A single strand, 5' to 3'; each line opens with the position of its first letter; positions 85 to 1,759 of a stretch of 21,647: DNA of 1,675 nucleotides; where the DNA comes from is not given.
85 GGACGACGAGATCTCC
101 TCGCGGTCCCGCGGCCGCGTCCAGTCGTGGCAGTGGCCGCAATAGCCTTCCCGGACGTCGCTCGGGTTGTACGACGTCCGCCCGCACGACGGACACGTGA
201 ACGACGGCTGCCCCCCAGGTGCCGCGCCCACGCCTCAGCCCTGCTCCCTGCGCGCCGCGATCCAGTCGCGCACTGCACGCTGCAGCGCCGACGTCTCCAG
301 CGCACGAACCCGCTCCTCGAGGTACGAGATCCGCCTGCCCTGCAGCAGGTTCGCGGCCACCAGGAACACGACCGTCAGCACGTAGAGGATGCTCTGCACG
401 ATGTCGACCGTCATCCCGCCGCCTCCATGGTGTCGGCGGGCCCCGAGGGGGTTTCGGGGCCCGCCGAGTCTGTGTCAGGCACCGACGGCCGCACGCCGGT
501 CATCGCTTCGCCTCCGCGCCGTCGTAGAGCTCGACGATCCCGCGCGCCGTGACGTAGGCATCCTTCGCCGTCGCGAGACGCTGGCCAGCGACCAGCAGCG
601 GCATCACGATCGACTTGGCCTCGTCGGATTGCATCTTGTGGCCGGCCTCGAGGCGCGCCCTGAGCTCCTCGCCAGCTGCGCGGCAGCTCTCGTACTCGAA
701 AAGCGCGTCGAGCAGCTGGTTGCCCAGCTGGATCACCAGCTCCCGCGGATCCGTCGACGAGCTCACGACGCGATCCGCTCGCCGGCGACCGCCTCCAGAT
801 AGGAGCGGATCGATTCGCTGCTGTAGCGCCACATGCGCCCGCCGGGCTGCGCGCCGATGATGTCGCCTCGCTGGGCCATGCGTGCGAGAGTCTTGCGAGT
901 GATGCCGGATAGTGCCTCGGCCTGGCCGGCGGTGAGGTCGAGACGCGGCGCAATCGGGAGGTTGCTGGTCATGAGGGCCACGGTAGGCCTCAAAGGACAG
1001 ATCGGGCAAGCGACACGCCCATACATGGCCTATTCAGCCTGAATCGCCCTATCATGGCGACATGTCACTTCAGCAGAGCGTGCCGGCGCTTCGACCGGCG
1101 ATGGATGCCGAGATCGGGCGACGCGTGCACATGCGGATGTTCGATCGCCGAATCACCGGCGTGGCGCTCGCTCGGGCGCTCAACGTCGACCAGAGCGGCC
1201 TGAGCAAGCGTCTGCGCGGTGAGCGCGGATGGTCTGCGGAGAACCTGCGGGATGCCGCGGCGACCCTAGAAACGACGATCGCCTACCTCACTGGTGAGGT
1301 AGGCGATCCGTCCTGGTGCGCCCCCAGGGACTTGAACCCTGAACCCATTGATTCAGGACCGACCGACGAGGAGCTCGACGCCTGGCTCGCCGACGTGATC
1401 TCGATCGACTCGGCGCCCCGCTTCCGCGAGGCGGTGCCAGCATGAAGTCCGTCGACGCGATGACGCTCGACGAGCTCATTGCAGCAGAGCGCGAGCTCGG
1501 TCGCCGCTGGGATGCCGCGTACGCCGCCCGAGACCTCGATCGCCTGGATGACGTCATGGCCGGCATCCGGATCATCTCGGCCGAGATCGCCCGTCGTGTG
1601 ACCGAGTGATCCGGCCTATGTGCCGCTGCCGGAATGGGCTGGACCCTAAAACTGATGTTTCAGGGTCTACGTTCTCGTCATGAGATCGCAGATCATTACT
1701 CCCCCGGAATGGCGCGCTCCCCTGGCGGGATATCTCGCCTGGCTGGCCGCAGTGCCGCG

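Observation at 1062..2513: tRNA 3'-end mimic (attP core) inside the repressor-like ORF, next to an AAA-tailed integrase: integration-dependent immunity architecture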

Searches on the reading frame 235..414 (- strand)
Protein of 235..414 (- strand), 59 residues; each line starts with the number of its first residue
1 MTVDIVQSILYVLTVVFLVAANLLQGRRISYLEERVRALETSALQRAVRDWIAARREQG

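Call 6: search_protein_families(library=pfam, proteins=[window:235-414:-], max_evalue=0.1)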
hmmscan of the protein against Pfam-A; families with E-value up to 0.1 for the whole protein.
window:235-414:- (59 aa): 1 family
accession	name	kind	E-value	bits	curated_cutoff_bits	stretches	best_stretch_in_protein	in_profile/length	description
PF23714.1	Rv3627c_N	-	0.037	14.4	27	1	5-30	13-38/58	Carboxypeptidase Rv3627c-like, N-terminal domain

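Call 7: search_protein_families(library=phrogs, proteins=[window:235-414:-], max_evalue=0.1)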
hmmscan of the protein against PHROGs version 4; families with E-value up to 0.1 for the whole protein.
window:235-414:- (59 aa): 0 families

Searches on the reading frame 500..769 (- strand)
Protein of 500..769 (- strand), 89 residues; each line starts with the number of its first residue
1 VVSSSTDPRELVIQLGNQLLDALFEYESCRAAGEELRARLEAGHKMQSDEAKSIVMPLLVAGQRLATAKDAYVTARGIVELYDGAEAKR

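Call 6: search_protein_families(library=pfam, proteins=[window:500-769:-], max_evalue=0.1)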
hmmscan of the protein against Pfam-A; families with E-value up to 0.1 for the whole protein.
window:500-769:- (89 aa): 1 family
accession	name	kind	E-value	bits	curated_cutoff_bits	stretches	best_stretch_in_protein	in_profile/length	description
PF16701.10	Ad_Cy_reg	-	0.028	14.7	28.6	1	17-81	6-67/186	Adenylate cyclase regulatory domain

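Call 7: search_protein_families(library=phrogs, proteins=[window:500-769:-], max_evalue=0.1)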
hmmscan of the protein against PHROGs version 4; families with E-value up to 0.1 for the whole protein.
window:500-769:- (89 aa): 0 families

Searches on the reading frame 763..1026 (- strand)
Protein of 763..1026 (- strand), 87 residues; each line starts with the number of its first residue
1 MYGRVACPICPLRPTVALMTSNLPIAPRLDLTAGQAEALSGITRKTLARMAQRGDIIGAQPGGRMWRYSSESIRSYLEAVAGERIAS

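Call 6: search_protein_families(library=pfam, proteins=[window:763-1026:-], max_evalue=0.1)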
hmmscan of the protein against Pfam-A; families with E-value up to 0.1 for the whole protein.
window:763-1026:- (87 aa): 3 families
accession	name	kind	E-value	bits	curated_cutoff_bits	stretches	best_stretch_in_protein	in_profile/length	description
PF12728.13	HTH_17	-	2.6e-08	34.4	27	1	31-79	2-49/51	Helix-turn-helix domain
PF13338.12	AbiEi_4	-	0.0012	19.3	25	1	32-57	15-39/49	Transcriptional regulator, AbiEi antitoxin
PF20432.4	Xre-like-HTH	-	0.0021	18.8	25.8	1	28-67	21-60/63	Antitoxin Xre-like helix-turn-helix domain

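Call 7: search_protein_families(library=phrogs, proteins=[window:763-1026:-], max_evalue=0.1)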
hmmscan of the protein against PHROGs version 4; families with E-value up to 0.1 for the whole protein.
window:763-1026:- (87 aa): 4 families
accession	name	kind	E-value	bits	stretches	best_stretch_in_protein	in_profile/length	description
phrog_7506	-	integration and excision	8.9e-05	23.8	1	26-80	11-64/78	recombination directionality factor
phrog_4344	-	unknown function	0.00046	21.1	1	40-79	26-65/74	-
phrog_66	-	integration and excision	0.00091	20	1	29-79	92-142/412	excisionase and transcriptional regulator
phrog_1729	-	unknown function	0.0017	19.4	1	29-78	91-139/142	-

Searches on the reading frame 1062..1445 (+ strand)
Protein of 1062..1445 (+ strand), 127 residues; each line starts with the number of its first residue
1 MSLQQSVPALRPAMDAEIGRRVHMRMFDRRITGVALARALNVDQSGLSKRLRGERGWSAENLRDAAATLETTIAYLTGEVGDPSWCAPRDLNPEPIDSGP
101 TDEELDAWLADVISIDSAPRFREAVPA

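Call 6: search_protein_families(library=pfam, proteins=[window:1062-1445:+], max_evalue=0.1)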
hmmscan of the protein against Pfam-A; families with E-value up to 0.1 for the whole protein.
window:1062-1445:+ (127 aa): 3 families
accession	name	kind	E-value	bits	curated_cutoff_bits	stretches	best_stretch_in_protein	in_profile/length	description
PF01381.28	HTH_3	-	0.00014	22.3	23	1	34-76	13-55/55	Helix-turn-helix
PF13560.12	HTH_31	-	0.0025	18.5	27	1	17-72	1-57/64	Helix-turn-helix domain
PF08667.16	BetR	-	0.018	15.6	21.6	1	34-88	26-79/148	BetR domain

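Call 7: search_protein_families(library=phrogs, proteins=[window:1062-1445:+], max_evalue=0.1)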
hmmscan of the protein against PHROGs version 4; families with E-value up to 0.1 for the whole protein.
window:1062-1445:+ (127 aa): 8 families
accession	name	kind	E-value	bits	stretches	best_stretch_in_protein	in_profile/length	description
phrog_2328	-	transcription regulation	2.9e-09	37.8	1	12-102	11-107/128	transcriptional repressor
phrog_4583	-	transcription regulation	4.3e-08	34.1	1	20-82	13-75/81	transcriptional repressor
phrog_4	-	transcription regulation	1.6e-07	31.7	1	14-84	133-199/400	transcriptional repressor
phrog_8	-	transcription regulation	0.00027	21.5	1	17-83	161-222/346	transcriptional regulator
phrog_1468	-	transcription regulation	0.00051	20.6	1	14-56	4-46/67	transcriptional repressor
phrog_2439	-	transcription regulation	0.012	15.5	1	26-80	16-70/367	transcriptional regulator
phrog_2967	-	transcription regulation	0.013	16.1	1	15-80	8-73/225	transcriptional regulator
phrog_5823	-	transcription regulation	0.021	15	1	14-79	3-69/404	transcriptional regulator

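Call 8: find_homologous_proteins(query=window:1062-1442:+, max_evalue=0.001)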
Query window:1062-1442:+ (127 aa): 4 proteins with E <= 0.001 among 82 candidates.
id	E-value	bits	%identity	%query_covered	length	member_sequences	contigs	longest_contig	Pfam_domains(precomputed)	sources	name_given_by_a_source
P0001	5.4e-76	271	99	100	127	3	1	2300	-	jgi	-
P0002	1.2e-46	176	77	90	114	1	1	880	PF01381.29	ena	-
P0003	5.7e-43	164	69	90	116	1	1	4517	PF08667.17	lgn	-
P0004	2.2e-32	130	61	90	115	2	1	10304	PF01381.29,PF08667.17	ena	-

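Call 10: find_encoding_contigs(protein=P0004, flank=10000)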
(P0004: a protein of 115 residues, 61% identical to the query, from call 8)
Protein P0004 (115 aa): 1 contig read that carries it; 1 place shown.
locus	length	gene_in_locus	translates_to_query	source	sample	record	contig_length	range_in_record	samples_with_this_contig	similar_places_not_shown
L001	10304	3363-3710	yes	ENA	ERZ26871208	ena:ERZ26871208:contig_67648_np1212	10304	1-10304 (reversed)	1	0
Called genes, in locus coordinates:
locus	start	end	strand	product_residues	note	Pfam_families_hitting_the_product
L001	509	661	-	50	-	-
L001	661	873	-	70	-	-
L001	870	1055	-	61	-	-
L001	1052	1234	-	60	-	-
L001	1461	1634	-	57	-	-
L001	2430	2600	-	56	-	-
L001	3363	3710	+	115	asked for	PF08667:BetR (weak), PF01381:HTH_3 (faint)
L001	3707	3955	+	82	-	-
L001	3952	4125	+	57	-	-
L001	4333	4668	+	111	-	-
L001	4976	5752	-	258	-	PF01551:Peptidase_M23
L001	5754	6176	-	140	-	-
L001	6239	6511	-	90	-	-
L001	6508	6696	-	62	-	-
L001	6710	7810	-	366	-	-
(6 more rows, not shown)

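Call 11: find_encoding_contigs(protein=P0003, flank=10000)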
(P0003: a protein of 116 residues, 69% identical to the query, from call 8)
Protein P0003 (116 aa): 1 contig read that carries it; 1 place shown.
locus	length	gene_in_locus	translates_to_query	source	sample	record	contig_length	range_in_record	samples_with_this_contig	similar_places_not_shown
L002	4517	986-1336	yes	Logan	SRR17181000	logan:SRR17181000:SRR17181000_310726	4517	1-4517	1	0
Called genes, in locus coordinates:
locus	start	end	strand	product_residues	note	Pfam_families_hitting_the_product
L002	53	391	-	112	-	-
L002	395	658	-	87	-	-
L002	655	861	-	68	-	-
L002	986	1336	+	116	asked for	PF08667:BetR (weak)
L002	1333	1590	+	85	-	-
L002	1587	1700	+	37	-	-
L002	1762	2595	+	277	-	PF00589:Phage_integrase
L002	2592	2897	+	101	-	-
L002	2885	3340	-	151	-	-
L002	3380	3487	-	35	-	-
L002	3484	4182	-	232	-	-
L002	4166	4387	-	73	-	-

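Call 12: find_encoding_contigs(protein=P0002, flank=10000)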
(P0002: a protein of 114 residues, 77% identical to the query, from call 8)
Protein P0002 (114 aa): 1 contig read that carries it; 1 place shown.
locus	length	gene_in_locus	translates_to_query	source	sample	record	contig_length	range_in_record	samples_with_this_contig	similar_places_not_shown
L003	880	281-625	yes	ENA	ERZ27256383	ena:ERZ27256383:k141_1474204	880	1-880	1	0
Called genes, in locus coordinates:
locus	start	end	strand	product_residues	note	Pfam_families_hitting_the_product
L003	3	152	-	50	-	?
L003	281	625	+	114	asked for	PF01381:HTH_3 (faint)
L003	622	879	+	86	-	?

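Call 29: search_dna_similar(query=window:1062-1442:+, collection=phages, mode=protein, max_rows=25, max_evalue=0.01)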
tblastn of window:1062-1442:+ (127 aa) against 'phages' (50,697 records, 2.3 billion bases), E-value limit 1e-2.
Records with a match: 48; places in all: 48; records where one place covers at least 80% of the query: 2.
Best place of each record, by identity: <60% 48.
By first word of the organism name: Arthrobacter 41; Mycobacterium 3; Gordonia 2; Brevibacillus 2.
By host as written in the record: Arthrobacter sp. ATCC 21022 39; Gordonia terrae 3612 2; Brevibacillus laterosporus 2; Mycobacterium smegmatis mc2 155 2; Arthrobacter globiformis B-2979 2; Mycolicibacterium smegmatis mc^2 155 (synonym: Mycobacterium smegmatis) 1.
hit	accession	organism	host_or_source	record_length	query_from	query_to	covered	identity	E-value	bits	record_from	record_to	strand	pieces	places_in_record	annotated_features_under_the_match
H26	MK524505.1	Gordonia phage Dogfish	Gordonia terrae 3612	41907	5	80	60%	40.8%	4e-6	50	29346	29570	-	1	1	33: immunity repressor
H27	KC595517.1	Brevibacillus phage Abouo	Brevibacillus laterosporus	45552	16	118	81%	29.5%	5e-4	44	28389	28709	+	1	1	transcriptional regulator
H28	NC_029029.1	Brevibacillus phage Abouo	Brevibacillus laterosporus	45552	16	118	81%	29.5%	5e-4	44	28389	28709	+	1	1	transcriptional regulator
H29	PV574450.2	Mycobacterium Phage WST1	Mycolicibacterium smegmatis mc^2 155 ...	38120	16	80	51%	44.6%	5e-4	44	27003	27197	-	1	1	immunity repressor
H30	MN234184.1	Mycobacterium phage IdentityCrisis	Mycobacterium smegmatis mc2 155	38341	16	80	51%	44.6%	5e-4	44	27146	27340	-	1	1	36: immunity repressor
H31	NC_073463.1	Mycobacterium phage IdentityCrisis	Mycobacterium smegmatis mc2 155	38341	16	80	51%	44.6%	5e-4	44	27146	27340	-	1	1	36: immunity repressor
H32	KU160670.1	Arthrobacter phage Toulouse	Arthrobacter sp. ATCC 21022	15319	11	84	58%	36.0%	2e-3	42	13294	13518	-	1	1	20: helix-turn-helix DNA binding domain protein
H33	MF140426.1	Arthrobacter phage Seume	Arthrobacter sp. ATCC 21022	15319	11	84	58%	36.0%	2e-3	42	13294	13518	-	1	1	21: helix-turn-helix DNA binding domain protein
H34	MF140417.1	Arthrobacter phage Link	Arthrobacter sp. ATCC 21022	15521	11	84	58%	36.0%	2e-3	42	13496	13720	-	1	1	21: helix-turn-helix DNA binding domain protein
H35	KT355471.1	Arthrobacter phage Decurro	Arthrobacter sp. ATCC 21022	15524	11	84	58%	36.0%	2e-3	42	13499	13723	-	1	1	helix-turn-helix DNA binding domain protein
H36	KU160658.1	Arthrobacter phage Muttlie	Arthrobacter sp. ATCC 21022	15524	11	84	58%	36.0%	2e-3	42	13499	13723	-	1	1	21: helix-turn-helix DNA binding domain protein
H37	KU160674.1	Arthrobacter phage Yank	Arthrobacter sp. ATCC 21022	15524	11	84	58%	36.0%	2e-3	42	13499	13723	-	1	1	21: helix-turn-helix DNA binding domain protein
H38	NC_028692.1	Arthrobacter phage Decurro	Arthrobacter sp. ATCC 21022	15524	11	84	58%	36.0%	2e-3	42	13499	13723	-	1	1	transcriptional repressor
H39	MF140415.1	Arthrobacter phage KylieMac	Arthrobacter sp. ATCC 21022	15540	11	84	58%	36.0%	2e-3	42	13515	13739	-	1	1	22: helix-turn-helix DNA binding domain protein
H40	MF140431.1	Arthrobacter phage Taj14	Arthrobacter sp. ATCC 21022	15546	11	84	58%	36.0%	2e-3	42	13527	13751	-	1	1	21: helix-turn-helix DNA binding domain protein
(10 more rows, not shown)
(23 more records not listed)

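Call 68: get_annotated_region(hit=H26, flank=2000)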
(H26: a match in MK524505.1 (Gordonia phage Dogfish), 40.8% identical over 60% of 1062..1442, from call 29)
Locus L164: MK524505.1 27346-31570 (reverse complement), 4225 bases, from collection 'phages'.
description: Gordonia phage Dogfish, complete genome.
organism: Gordonia phage Dogfish (NCBI taxid 2530117)
taxonomy: Viruses; Duplodnaviria; Heunggongvirae; Uroviricota; Caudoviricetes; Nyceiraevirus
host: Gordonia terrae 3612; source: soil; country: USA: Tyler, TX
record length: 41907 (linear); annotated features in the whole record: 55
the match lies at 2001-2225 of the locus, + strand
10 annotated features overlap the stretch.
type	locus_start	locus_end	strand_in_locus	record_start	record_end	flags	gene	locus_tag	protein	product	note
CDS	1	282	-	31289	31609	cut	39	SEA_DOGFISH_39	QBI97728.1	hypothetical protein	-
CDS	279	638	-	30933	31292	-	38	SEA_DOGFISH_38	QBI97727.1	hypothetical protein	-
CDS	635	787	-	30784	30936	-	37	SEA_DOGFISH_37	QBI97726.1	hypothetical protein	-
CDS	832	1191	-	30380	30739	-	36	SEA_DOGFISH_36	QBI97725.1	hypothetical protein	-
CDS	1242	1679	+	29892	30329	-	35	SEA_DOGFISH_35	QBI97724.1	hypothetical protein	-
CDS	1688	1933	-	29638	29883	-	34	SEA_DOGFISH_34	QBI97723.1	helix-turn-helix DNA-binding protein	-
CDS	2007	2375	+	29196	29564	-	33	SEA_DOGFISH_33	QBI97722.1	immunity repressor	-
CDS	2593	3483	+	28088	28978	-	32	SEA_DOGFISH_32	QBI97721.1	tyrosine integrase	-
CDS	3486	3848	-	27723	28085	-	31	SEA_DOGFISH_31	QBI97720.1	hypothetical protein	-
CDS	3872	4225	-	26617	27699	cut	30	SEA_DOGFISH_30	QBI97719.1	minor tail protein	-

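Call 80: search_protein_representatives(alignment_id=A1)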
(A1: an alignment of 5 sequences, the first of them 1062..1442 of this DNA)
Query: 5 sequences, 122 profile positions. Proteins with E-value up to 0.001 (for the whole library): 1767; up to 1e-10: 219; up to 1e-30: 3. The best 150 are listed.
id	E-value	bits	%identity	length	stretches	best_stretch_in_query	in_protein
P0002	3.3e-59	214.7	-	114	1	10-122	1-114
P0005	3.4e-36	140.4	-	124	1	8-98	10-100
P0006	1.4e-32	128.8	-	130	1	9-113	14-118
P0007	1.8e-28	115.5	-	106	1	1-80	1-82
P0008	4.6e-27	110.9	-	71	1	22-92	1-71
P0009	7.7e-27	110.2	-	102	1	20-120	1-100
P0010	4.4e-26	107.8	-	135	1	9-95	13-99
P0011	9.6e-26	106.7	-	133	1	10-122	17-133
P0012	5.4e-25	104.2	-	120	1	5-94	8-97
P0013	1.3e-24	103.1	-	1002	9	22-91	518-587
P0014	1.8e-23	99.3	-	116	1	8-92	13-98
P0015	2.4e-23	98.9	-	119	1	7-84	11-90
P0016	4.5e-23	98.1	-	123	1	4-109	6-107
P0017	8.1e-23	97.2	-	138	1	8-97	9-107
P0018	1.2e-22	96.7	-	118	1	8-92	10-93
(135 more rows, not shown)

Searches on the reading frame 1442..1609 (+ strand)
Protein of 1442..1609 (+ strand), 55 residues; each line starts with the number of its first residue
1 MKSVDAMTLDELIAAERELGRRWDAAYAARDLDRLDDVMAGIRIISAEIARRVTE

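Call 6: search_protein_families(library=pfam, proteins=[window:1442-1609:+], max_evalue=0.1)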
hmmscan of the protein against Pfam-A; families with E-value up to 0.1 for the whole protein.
window:1442-1609:+ (55 aa): 1 family
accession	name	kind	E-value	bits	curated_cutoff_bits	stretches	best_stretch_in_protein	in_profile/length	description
PF08044.16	DUF1707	-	0.02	15.4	27.6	1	17-41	27-51/53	DUF1707 SHOCT-like domain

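Call 7: search_protein_families(library=phrogs, proteins=[window:1442-1609:+], max_evalue=0.1)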
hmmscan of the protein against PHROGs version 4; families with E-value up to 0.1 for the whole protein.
window:1442-1609:+ (55 aa): 0 families
